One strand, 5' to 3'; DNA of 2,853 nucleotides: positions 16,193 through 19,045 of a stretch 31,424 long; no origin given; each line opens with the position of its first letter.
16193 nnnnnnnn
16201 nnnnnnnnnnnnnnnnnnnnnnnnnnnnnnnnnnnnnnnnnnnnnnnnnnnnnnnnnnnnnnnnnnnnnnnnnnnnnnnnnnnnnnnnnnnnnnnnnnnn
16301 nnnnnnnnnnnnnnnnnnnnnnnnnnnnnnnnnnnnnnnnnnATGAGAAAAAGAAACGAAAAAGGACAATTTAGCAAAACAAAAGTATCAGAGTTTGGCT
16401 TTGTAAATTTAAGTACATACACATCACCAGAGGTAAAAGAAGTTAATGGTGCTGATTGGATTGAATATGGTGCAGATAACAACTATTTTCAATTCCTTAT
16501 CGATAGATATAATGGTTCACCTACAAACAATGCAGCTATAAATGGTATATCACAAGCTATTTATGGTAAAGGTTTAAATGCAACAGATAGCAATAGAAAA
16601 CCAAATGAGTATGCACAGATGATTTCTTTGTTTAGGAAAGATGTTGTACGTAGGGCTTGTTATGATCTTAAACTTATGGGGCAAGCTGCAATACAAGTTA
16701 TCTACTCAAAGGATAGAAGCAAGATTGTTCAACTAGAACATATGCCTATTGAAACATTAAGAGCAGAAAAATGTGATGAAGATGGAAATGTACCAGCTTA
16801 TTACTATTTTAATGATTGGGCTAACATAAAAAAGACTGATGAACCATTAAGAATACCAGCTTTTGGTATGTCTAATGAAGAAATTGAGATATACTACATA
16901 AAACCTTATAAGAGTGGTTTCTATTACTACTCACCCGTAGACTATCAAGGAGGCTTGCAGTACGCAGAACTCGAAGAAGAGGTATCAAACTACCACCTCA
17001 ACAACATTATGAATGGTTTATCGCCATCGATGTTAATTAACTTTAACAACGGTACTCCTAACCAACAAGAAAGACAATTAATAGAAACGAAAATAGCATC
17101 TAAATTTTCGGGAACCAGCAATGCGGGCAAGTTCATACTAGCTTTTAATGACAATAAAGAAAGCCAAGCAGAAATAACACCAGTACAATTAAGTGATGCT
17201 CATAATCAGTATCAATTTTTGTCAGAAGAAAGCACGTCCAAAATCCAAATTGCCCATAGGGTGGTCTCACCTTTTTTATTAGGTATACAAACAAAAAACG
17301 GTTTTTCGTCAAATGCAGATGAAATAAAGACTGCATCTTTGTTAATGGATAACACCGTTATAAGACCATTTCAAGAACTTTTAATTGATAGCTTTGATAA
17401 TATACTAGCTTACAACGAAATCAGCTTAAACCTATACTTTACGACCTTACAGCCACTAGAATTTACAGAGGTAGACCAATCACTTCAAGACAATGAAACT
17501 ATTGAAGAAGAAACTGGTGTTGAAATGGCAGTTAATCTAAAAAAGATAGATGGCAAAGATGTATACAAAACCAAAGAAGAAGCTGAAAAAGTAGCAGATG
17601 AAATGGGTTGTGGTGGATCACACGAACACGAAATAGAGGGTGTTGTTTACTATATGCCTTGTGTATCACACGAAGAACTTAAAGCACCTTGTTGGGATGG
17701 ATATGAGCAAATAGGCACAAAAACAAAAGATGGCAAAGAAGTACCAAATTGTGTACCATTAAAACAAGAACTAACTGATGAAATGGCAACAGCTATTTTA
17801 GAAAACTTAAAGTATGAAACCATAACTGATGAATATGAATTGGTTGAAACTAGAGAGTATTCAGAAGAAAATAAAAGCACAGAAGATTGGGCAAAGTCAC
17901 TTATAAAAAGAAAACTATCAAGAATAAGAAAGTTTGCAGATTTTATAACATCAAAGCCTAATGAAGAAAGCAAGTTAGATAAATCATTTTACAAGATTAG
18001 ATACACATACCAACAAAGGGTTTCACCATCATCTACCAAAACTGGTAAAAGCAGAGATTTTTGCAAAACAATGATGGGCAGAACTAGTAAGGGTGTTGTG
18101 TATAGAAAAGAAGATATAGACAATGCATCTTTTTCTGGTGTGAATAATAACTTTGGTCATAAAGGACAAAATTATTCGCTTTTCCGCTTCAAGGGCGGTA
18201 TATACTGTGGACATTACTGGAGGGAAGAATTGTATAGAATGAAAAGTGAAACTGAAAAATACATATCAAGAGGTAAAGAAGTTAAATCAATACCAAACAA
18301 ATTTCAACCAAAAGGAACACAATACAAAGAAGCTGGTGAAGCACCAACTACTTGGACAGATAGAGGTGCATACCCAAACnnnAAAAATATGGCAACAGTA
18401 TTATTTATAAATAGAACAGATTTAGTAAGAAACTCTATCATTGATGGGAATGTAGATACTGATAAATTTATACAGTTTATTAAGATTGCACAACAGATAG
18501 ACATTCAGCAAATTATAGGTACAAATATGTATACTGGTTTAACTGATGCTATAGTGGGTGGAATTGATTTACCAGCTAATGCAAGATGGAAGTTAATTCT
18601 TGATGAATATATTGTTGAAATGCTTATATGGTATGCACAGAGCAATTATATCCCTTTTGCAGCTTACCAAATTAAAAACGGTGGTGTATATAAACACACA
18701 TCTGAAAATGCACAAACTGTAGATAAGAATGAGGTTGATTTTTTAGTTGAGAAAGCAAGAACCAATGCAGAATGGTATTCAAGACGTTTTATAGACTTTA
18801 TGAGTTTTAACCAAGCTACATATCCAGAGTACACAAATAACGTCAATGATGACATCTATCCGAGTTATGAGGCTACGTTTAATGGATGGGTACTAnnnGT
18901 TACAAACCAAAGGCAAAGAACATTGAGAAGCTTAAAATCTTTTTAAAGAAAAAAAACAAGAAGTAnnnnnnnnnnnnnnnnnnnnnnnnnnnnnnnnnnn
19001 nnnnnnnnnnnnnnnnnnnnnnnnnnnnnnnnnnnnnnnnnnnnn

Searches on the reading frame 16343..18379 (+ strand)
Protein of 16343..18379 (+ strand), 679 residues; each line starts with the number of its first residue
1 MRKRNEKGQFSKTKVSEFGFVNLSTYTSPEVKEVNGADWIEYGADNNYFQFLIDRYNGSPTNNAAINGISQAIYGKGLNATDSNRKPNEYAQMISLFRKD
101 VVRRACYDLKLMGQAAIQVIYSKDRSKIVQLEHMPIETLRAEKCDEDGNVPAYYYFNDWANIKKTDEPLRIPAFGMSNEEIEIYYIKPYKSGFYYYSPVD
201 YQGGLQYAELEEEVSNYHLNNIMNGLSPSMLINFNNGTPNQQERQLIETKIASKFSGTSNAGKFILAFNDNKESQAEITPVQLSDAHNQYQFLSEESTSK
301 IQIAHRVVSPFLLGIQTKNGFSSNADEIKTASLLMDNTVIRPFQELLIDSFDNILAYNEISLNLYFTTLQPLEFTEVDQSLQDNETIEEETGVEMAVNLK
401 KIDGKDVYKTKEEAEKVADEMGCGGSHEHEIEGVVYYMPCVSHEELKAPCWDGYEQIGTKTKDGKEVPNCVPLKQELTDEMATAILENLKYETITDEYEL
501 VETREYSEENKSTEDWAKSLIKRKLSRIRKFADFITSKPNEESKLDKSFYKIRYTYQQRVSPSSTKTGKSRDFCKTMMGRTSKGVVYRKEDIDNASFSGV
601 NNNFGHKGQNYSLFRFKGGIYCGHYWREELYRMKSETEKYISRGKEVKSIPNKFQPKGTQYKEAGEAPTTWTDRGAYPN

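Call 16: search_protein_families(library=phrogs, proteins=[window:16343-18379:+], max_evalue=0.001)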
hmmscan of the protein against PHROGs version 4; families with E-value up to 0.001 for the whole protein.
window:16343-18379:+ (679 aa): 10 families
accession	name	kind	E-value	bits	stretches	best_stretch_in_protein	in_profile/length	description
phrog_33693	-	head and packaging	2.5e-93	314.5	2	21-391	4-377/560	portal protein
phrog_11226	-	head and packaging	5.2e-28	99.1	1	29-380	14-385/388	portal protein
phrog_9737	-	unknown function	2e-13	51.7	1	400-492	201-280/297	-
phrog_4359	-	unknown function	2.3e-08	35.3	1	401-485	109-200/262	-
phrog_12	-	head and packaging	3.6e-08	33.9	1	107-367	149-377/646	portal protein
phrog_2662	-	head and packaging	2.3e-07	30.8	1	103-384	123-388/717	portal protein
phrog_28131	-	unknown function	4.4e-06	27.1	1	449-472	50-73/372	-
phrog_36547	-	unknown function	0.00018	22.6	1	442-475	76-110/188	-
phrog_22379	-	unknown function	0.00028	21.3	1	430-472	381-423/435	-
phrog_727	-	unknown function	0.0008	19.7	0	447-482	316-351/450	-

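Call 35: search_dna_similar(query=window:16343-18379:+, collection=phages, mode=protein, max_rows=15)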
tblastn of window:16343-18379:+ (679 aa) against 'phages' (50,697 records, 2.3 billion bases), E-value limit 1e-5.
Records with a match: 5; places in all: 5; records where one place covers at least 80% of the query: 0.
Best place of each record, by identity: 60-80% 1; <60% 4.
By first word of the organism name: Nonlabens 4; Synechococcus 1.
By host as written in the record: Persicivirga sp. IMCC12024 4; Synechococcus elongatus PCC 7942 = FACHB-805 1.
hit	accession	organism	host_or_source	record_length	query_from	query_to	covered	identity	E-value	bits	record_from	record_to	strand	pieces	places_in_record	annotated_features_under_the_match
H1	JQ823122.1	Nonlabens phage P12024S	Persicivirga sp. IMCC12024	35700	20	635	71%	36.5%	2e-74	331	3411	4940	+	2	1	phage portal protein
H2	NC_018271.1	Nonlabens phage P12024S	Persicivirga sp. IMCC12024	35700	20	635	71%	36.5%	2e-74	331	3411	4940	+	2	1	portal protein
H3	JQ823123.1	Nonlabens phage P12024L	Persicivirga sp. IMCC12024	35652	20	635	71%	36.3%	6e-74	330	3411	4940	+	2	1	phage portal protein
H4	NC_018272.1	Nonlabens phage P12024L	Persicivirga sp. IMCC12024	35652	20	635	71%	36.3%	6e-74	330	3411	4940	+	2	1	portal protein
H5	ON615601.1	Synechococcus phage BUCT-ZZ01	Synechococcus elongatus PCC 7942 = ...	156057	449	476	4%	75.0%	2e-6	57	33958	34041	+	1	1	hypothetical protein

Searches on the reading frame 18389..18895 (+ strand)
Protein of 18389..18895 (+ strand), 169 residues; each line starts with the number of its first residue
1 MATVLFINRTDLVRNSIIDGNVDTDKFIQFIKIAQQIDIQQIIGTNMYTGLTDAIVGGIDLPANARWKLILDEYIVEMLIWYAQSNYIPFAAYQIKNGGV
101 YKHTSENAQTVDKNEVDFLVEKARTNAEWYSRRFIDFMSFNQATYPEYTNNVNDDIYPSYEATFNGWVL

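Call 67: search_protein_families(library=phrogs, proteins=[window:18389-18895:+], max_evalue=0.001)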
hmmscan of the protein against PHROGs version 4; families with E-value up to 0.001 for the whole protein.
window:18389-18895:+ (169 aa): 1 family
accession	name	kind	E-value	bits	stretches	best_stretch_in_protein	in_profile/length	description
phrog_35048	-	unknown function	6.2e-18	66.2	1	4-155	5-154/184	-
